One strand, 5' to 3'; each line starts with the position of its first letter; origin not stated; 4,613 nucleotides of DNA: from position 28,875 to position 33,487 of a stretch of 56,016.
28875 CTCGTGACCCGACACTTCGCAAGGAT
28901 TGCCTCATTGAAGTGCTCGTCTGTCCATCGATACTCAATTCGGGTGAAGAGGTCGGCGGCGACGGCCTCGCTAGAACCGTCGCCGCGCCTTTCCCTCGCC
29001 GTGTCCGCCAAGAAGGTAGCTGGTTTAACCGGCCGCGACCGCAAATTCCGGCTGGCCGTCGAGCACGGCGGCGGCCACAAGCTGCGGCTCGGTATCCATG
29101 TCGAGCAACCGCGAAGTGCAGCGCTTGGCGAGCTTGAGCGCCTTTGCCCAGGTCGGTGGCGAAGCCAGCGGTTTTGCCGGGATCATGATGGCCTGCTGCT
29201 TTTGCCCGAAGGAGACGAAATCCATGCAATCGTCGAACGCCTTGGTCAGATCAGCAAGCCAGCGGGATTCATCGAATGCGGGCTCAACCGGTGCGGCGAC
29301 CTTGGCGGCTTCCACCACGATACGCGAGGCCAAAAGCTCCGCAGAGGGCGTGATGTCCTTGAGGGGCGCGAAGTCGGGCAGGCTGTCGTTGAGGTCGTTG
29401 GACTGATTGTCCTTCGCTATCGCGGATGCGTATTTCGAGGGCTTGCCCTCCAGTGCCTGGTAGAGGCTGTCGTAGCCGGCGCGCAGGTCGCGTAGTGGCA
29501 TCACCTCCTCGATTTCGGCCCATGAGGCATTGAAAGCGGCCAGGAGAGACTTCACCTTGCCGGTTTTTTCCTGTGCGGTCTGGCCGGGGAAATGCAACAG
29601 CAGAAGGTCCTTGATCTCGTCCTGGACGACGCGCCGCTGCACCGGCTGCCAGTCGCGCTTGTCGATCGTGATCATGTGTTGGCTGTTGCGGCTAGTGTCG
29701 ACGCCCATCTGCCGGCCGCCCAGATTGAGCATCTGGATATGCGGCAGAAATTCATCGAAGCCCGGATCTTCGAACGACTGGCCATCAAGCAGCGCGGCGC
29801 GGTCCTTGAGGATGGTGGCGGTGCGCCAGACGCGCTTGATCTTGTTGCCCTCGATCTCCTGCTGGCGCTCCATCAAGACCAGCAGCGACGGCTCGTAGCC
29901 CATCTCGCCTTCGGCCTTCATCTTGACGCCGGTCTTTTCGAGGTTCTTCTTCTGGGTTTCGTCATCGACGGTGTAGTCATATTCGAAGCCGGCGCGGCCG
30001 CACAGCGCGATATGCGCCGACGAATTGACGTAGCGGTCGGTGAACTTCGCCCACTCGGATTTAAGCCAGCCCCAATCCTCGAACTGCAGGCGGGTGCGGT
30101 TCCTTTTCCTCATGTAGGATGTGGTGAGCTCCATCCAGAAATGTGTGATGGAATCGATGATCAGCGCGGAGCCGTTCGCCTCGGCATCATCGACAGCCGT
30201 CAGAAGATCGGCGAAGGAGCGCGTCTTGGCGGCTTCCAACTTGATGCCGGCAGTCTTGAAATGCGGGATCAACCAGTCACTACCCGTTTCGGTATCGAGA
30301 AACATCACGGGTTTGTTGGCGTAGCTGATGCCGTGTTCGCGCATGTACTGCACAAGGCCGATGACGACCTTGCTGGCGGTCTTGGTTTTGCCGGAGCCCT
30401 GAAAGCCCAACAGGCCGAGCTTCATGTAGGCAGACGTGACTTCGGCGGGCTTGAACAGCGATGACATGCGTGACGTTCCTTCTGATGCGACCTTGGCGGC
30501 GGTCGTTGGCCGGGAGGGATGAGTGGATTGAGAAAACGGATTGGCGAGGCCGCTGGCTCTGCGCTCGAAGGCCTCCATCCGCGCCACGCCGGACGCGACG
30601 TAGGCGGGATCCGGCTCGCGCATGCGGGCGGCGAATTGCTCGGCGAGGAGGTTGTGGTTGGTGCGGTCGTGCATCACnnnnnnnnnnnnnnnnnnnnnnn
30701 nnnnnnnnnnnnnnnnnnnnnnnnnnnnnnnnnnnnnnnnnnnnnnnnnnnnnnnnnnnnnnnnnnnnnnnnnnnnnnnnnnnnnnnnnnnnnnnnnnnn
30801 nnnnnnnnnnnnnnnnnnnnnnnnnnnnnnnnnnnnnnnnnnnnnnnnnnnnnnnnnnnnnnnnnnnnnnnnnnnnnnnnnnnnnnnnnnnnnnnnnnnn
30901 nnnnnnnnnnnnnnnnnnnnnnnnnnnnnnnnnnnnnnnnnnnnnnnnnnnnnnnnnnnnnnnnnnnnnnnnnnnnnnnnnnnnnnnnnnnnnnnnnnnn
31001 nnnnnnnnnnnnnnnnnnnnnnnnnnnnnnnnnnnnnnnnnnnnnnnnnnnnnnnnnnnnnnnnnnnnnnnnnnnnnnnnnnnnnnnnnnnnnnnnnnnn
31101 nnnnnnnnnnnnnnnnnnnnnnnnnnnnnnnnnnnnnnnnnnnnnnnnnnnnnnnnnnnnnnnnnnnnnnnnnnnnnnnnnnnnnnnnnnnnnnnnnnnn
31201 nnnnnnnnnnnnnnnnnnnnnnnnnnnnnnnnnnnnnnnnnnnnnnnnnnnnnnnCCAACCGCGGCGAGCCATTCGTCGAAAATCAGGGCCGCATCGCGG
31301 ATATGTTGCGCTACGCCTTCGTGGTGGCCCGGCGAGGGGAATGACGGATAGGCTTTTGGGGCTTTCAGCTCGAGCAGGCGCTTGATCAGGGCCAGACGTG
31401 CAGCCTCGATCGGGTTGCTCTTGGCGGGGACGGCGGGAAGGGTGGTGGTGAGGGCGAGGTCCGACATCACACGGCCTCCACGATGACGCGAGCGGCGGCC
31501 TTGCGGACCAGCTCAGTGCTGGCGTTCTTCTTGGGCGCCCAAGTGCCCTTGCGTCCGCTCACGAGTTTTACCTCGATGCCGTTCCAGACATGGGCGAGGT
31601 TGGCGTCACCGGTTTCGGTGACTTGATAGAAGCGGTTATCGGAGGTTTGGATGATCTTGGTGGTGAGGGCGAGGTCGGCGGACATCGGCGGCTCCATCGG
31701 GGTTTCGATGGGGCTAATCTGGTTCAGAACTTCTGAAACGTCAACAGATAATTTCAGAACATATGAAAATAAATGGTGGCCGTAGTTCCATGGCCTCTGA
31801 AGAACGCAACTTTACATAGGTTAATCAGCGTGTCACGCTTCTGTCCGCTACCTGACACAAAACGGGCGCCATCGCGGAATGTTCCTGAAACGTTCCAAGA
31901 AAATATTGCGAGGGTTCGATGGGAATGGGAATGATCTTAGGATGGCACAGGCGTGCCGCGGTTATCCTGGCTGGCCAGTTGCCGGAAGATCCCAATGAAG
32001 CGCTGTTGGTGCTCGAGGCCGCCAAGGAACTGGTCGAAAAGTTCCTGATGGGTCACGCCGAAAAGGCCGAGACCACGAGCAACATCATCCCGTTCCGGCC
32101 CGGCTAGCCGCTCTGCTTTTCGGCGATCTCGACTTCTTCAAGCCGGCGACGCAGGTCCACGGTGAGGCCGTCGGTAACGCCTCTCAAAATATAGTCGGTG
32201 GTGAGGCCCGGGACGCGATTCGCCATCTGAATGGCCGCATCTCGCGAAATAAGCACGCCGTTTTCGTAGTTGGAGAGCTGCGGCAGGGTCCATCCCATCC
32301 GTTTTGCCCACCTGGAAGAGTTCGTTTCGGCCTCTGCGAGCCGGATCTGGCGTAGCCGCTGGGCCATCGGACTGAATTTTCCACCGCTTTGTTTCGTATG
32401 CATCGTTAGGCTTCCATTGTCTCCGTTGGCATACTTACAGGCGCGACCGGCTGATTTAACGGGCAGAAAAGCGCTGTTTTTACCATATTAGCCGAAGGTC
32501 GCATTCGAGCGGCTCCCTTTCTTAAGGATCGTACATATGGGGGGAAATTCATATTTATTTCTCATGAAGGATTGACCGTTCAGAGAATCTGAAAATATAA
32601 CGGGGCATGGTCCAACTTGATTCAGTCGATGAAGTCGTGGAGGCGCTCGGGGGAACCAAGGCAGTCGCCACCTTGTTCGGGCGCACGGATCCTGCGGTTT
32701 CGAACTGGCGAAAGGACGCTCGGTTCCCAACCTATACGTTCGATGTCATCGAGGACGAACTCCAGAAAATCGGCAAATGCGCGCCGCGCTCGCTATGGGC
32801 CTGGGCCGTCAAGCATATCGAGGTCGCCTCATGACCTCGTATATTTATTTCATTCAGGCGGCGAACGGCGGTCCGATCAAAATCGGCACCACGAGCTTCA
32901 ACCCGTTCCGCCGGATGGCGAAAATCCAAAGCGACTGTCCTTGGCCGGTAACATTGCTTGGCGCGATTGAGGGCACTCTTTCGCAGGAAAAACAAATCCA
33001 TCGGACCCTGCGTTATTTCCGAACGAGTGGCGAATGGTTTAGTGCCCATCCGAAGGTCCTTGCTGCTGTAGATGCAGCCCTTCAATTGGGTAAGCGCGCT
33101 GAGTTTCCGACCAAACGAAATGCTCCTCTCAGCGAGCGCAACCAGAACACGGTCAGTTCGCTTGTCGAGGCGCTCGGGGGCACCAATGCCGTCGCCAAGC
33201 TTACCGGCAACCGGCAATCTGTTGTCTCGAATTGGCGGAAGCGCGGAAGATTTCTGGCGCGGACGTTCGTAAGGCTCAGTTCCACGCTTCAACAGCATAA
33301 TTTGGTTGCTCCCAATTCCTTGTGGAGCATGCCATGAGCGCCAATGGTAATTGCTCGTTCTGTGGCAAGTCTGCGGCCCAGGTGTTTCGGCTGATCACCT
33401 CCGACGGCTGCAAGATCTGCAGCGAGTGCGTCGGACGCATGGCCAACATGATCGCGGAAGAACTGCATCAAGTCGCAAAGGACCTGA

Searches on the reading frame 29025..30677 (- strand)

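Call 30: search_protein_families(library=phrogs, proteins=[window:29025-30677:-], max_evalue=0.001)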
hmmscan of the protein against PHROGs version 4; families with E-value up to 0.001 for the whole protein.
window:29025-30677:- (550 aa): 1 family
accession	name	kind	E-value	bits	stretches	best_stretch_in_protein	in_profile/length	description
phrog_1366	-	unknown function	2e-48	166.5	1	71-342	1-256/307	-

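Call 59: search_protein_families(library=pfam, proteins=[window:29025-30677:-], max_evalue=0.01)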
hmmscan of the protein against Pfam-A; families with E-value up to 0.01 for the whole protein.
window:29025-30677:- (550 aa): 1 family
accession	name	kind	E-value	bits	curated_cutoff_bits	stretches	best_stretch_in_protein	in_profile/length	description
PF13479.12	AAA_24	-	1.1e-09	38.9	27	1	85-278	3-175/195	AAA domain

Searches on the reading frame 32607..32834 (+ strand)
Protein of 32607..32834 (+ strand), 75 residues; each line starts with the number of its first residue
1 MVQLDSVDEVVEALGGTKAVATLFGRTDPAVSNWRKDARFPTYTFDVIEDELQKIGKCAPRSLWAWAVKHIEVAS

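Call 44: search_protein_families(library=phrogs, proteins=[window:32607-32834:+], max_evalue=0.001)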
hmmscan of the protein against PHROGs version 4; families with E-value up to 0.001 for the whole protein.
window:32607-32834:+ (75 aa): 2 families
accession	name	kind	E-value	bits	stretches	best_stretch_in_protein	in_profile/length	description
phrog_8008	-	DNA, RNA and nucleotide metabolism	2.3e-06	28.2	1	8-36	8-36/66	DNA binding protein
phrog_409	-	transcription regulation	0.00032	22.2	1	8-41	18-50/127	transcriptional regulator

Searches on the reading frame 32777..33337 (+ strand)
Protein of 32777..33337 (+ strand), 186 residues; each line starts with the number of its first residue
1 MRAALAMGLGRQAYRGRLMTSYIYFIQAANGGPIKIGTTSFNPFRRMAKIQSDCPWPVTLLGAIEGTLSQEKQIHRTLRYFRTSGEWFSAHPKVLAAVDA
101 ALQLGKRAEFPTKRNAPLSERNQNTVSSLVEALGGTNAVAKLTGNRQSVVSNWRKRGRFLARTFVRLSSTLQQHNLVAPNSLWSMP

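Call 44: search_protein_families(library=phrogs, proteins=[window:32777-33337:+], max_evalue=0.001)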
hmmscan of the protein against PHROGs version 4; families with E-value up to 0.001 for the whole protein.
window:32777-33337:+ (186 aa): 5 families
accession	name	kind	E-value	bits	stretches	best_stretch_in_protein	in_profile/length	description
phrog_8130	-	unknown function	1.2e-13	51.9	1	13-150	172-303/434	-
phrog_4284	-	unknown function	3.2e-09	37.8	1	14-91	78-154/171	-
phrog_8008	-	DNA, RNA and nucleotide metabolism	3.1e-07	31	1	128-157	9-38/66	DNA binding protein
phrog_5032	-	unknown function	2.6e-06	28.2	1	19-102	76-161/178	-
phrog_8604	-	unknown function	3.4e-05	24.5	1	19-99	123-195/200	-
